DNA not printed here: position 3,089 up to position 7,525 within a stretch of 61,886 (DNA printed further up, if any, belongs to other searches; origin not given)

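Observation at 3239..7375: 1378-aa protein: two LamG-like lectin domains plus about 25 W-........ repeats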

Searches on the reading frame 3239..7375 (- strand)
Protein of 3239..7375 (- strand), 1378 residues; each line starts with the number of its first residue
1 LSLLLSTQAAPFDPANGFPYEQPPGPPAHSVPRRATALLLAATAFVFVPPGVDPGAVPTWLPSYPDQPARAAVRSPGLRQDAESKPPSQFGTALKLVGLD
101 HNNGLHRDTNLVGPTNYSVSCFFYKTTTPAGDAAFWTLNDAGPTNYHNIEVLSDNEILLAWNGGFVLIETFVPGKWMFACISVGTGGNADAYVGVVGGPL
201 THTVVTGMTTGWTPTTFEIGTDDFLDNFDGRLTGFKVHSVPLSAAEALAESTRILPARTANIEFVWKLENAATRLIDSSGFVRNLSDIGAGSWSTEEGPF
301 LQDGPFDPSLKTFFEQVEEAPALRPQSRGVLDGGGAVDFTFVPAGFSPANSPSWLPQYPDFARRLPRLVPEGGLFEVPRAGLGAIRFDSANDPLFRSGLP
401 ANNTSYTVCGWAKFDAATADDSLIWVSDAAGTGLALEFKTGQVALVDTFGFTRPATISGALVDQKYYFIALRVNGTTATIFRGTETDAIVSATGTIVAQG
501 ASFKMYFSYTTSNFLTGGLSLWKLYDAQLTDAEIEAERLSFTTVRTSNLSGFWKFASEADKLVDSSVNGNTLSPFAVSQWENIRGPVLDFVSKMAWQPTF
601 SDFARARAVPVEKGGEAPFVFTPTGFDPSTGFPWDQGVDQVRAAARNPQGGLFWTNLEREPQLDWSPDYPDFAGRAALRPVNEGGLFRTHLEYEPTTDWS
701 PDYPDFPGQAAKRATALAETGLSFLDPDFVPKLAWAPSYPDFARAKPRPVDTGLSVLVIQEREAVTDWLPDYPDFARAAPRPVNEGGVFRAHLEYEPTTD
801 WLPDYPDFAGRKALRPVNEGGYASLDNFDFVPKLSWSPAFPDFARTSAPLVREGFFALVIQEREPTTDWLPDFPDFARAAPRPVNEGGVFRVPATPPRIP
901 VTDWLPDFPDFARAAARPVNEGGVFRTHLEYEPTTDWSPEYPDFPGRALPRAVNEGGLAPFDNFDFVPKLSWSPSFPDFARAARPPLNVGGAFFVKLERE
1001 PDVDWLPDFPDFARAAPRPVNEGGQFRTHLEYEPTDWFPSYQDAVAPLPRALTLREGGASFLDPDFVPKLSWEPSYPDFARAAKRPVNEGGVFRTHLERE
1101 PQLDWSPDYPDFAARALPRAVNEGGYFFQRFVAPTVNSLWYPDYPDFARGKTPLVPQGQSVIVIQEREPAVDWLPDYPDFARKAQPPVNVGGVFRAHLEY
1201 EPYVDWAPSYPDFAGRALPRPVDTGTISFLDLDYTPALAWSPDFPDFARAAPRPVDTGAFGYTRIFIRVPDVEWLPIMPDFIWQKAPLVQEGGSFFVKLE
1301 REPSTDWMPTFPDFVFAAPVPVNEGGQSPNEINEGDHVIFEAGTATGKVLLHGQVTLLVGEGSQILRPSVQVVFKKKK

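Call 8: search_protein_families(library=pfam, proteins=[window:3242-7375:-], max_evalue=1)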
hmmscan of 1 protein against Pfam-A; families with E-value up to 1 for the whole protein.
window:3242-7375:- (1378 aa): 1 family
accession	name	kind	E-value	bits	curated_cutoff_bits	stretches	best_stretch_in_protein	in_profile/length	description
PF13385.13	Laminin_G_3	-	4e-12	47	27.6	2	402-534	15-150/151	Concanavalin A-like lectin/glucanases superfamily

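Call 9: search_protein_families(library=phrogs, proteins=[window:3242-7375:-], max_evalue=0.1)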
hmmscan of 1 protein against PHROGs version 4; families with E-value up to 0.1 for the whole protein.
window:3242-7375:- (1378 aa): 0 families

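Call 10: search_dna_similar(query=window:3239-7375:-, collection=phages, mode=protein, max_rows=25)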
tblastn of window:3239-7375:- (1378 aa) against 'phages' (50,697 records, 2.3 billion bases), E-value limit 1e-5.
No match.

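Call 15: find_homologous_proteins(query=window:3242-7375:-)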
Query window:3242-7375:- (1378 aa): 6 proteins with E <= 0.001 among 8000 candidates.
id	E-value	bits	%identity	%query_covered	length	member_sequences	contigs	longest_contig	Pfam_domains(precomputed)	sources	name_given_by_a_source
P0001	0.0e+0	3147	100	98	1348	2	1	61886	PF13385.14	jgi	-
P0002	0.0e+0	1426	41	92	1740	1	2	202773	-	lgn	-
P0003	2.6e-117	411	46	26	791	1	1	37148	-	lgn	-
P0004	2.7e-78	282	53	18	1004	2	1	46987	PF13385.14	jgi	jgi:hypothetical protein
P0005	7.5e-24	102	37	15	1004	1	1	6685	PF13472.13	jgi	jgi:lysophospholipase L1-like esterase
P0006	1.9e-9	54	41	5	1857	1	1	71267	-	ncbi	-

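Call 20: find_encoding_contigs(protein=P0002, flank=10000, max_places=3)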
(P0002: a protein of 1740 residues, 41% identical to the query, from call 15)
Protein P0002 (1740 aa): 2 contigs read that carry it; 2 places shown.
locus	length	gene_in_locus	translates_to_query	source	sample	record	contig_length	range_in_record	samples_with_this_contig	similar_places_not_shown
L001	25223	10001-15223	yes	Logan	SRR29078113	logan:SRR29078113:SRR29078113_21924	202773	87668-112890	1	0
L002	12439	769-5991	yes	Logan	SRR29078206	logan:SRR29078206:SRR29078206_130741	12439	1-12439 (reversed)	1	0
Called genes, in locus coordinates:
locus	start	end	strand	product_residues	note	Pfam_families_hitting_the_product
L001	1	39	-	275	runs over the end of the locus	-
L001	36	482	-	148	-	-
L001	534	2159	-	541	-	PF00004:AAA, PF17862:AAA_lid_3 (weak)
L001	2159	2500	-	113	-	-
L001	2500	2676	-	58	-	-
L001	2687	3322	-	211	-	-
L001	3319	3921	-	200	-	PF06941:NT5C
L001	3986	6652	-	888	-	PF17795:Vault_3, PF11978:MVP_shoulder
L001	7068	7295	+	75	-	PF23140:Gp80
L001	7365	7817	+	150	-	-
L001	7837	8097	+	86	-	-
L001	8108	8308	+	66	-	-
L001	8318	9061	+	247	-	-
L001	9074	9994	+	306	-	-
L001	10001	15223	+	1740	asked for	-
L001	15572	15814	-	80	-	-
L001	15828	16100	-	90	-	-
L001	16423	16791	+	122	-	-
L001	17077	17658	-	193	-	PF01844:HNH, PF13395:HNH_4 (weak), PF14279:HNH_5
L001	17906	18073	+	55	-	-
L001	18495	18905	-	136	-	-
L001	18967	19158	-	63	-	-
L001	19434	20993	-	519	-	PF00004:AAA, PF20720:nSTAND3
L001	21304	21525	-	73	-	-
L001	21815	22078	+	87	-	-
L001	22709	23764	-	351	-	-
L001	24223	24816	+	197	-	-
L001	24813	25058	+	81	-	-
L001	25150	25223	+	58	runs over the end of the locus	-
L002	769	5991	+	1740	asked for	-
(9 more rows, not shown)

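Call 21: find_encoding_contigs(protein=P0003, flank=10000, max_places=3)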
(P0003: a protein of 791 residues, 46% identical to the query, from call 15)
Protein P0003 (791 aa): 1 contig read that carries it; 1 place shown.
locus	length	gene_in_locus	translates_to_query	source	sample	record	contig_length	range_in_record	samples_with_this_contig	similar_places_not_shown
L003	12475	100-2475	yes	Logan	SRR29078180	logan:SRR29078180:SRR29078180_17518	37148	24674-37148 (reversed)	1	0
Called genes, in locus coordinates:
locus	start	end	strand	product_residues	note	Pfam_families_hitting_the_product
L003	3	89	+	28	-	?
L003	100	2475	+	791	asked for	-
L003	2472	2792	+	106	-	-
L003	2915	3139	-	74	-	-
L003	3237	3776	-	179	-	-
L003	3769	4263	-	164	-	-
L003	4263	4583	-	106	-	-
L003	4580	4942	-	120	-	-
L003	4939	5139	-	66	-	-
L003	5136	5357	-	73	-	-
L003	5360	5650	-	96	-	-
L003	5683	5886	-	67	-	-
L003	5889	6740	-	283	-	-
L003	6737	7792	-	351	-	-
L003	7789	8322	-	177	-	PF19474:DUF6011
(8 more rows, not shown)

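Call 29: search_solved_structures(query=window:3242-7375:-, max_evalue=1)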
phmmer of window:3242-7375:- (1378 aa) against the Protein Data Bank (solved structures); distinct sequences matched with E-value up to 1: 0.

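Call 89: find_encoding_contigs(protein=P0001, flank=1000, max_places=3)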
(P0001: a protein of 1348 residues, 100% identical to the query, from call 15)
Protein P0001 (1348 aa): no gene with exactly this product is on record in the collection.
